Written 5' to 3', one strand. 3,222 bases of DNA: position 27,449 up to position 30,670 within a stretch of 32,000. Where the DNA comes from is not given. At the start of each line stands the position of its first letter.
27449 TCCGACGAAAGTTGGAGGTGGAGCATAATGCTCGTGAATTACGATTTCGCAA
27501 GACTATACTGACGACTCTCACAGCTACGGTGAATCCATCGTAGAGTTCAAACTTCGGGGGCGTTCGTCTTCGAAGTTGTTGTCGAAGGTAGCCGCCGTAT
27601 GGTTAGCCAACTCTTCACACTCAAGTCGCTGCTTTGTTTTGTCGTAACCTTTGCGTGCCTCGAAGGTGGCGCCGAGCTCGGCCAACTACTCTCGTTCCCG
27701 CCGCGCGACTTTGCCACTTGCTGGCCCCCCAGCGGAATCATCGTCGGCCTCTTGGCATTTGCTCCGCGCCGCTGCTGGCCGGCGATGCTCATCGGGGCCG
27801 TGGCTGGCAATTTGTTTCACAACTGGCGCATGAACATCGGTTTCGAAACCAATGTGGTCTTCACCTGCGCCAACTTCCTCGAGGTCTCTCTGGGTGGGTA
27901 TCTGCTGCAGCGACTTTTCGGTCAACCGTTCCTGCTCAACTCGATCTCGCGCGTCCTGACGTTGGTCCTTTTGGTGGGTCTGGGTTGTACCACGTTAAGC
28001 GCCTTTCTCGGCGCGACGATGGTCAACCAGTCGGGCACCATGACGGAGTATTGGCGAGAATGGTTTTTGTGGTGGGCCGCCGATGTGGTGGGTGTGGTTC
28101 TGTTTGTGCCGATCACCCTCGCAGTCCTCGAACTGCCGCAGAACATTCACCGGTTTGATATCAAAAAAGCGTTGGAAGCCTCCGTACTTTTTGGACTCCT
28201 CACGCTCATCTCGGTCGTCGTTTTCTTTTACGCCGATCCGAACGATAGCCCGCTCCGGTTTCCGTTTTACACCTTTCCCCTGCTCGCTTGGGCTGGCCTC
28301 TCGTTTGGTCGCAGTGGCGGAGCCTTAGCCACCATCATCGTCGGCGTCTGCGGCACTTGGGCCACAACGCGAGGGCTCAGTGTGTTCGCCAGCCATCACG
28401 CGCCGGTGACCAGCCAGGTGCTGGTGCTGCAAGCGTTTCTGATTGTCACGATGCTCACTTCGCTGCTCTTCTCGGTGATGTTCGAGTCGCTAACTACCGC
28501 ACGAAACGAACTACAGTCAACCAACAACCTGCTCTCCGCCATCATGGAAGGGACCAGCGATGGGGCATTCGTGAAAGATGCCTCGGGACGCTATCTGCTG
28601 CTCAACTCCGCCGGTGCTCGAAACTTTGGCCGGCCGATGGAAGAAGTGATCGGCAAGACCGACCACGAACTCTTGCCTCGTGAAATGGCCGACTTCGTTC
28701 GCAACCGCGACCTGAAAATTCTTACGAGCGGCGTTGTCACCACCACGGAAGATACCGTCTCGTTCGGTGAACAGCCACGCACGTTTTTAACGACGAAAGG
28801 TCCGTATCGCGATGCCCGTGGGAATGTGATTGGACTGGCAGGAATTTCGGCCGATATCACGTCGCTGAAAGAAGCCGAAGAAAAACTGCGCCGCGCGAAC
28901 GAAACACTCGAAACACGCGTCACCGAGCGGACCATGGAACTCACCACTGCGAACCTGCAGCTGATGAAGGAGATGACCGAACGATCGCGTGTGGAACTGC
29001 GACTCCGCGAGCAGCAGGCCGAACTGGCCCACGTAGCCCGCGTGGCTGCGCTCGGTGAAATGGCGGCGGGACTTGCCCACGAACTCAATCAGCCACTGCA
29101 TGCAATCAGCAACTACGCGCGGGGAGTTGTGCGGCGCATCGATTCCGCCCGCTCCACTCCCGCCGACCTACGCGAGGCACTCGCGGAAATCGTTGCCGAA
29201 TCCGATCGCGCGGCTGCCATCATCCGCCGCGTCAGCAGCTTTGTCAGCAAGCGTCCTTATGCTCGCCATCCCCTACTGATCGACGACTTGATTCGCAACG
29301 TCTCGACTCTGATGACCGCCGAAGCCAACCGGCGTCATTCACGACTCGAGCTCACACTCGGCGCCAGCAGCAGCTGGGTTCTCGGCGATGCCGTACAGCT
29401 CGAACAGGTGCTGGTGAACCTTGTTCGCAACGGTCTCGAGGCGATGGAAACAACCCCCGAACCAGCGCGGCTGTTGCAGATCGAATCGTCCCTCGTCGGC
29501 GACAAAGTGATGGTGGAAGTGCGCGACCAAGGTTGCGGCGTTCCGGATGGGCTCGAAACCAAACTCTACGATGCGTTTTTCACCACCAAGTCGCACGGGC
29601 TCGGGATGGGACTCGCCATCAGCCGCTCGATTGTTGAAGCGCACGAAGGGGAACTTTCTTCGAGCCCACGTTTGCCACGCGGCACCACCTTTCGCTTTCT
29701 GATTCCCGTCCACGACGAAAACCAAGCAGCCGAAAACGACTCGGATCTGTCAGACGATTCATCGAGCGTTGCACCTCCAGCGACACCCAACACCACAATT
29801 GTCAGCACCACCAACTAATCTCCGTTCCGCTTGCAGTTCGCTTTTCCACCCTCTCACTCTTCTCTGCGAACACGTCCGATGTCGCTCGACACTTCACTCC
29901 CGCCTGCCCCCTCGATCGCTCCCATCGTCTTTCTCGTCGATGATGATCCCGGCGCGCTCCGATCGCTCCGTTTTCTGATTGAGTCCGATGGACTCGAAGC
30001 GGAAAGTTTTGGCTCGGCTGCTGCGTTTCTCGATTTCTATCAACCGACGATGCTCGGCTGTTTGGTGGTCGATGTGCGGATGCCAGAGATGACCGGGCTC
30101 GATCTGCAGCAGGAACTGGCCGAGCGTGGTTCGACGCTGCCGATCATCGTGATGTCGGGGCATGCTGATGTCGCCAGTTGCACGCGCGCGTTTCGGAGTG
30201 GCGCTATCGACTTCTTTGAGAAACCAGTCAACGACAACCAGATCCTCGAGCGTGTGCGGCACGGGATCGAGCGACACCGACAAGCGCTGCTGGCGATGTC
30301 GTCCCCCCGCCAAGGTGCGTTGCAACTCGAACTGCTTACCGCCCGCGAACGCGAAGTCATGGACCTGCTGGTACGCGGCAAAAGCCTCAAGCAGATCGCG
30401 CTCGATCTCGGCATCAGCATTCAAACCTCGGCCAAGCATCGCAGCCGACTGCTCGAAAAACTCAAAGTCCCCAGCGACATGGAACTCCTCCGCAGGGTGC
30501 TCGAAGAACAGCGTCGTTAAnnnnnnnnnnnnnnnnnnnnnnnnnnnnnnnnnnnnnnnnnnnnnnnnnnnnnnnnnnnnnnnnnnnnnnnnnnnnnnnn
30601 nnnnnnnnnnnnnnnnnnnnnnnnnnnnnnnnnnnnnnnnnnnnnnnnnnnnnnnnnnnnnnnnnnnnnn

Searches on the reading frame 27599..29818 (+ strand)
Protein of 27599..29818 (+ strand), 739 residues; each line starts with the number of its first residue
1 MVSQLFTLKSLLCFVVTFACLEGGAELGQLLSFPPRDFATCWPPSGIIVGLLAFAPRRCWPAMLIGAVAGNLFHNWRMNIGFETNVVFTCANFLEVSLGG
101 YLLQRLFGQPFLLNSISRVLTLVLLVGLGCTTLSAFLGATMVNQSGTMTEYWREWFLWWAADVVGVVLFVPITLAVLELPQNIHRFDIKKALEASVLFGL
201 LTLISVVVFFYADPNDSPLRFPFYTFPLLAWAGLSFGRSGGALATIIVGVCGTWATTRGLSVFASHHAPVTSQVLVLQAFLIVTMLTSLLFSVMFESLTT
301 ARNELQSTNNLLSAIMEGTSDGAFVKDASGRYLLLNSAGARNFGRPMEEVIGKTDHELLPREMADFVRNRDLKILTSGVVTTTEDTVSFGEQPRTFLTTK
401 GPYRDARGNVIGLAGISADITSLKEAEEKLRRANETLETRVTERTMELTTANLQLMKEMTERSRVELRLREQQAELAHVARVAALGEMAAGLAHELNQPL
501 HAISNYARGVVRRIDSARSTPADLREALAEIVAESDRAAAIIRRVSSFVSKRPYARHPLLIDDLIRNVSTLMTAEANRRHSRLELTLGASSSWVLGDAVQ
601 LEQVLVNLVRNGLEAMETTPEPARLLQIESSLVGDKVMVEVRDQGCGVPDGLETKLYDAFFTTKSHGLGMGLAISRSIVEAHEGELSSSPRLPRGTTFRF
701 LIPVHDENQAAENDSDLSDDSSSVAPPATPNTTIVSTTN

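Call 17: search_protein_families(library=pfam, proteins=[window:27599-29818:+], max_evalue=0.001)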
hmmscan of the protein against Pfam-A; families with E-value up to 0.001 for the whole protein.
window:27599-29818:+ (739 aa): 6 families
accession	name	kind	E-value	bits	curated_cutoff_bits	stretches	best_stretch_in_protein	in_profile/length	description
PF05231.19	MASE1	-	1.7e-28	100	29.8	1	41-296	31-296/299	MASE1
PF08448.16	PAS_4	-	2.4e-20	73.2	23.1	1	318-424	3-109/110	PAS fold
PF02518.31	HATPase_c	-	4.1e-20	72.7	26.4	1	596-704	1-109/111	Histidine kinase-, DNA gyrase B-, and HSP90-like ATPase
PF00512.31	HisKA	-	2.6e-10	40.6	26.9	1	485-548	2-60/66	His Kinase A (phospho-acceptor) domain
PF00989.32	PAS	-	3.8e-10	40.2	22.6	1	312-419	3-112/113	PAS fold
PF13426.13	PAS_9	-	0.0001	23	27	1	321-421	2-102/103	PAS domain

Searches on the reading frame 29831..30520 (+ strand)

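Call 17: search_protein_families(library=pfam, proteins=[window:29831-30520:+], max_evalue=0.001)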
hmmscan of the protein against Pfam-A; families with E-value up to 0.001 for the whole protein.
window:29831-30520:+ (229 aa): 3 families
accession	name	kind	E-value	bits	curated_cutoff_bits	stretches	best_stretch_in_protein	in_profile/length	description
PF00072.30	Response_reg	-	3.2e-25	88.9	30.2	1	33-143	1-111/111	Response regulator receiver domain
PF00196.25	GerE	-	9.9e-15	54.4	23.5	1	168-221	2-55/57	Bacterial regulatory proteins, luxR family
PF08281.18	Sigma70_r4_2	-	1.9e-05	24.7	25.7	1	166-211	8-54/54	Sigma-70, region 4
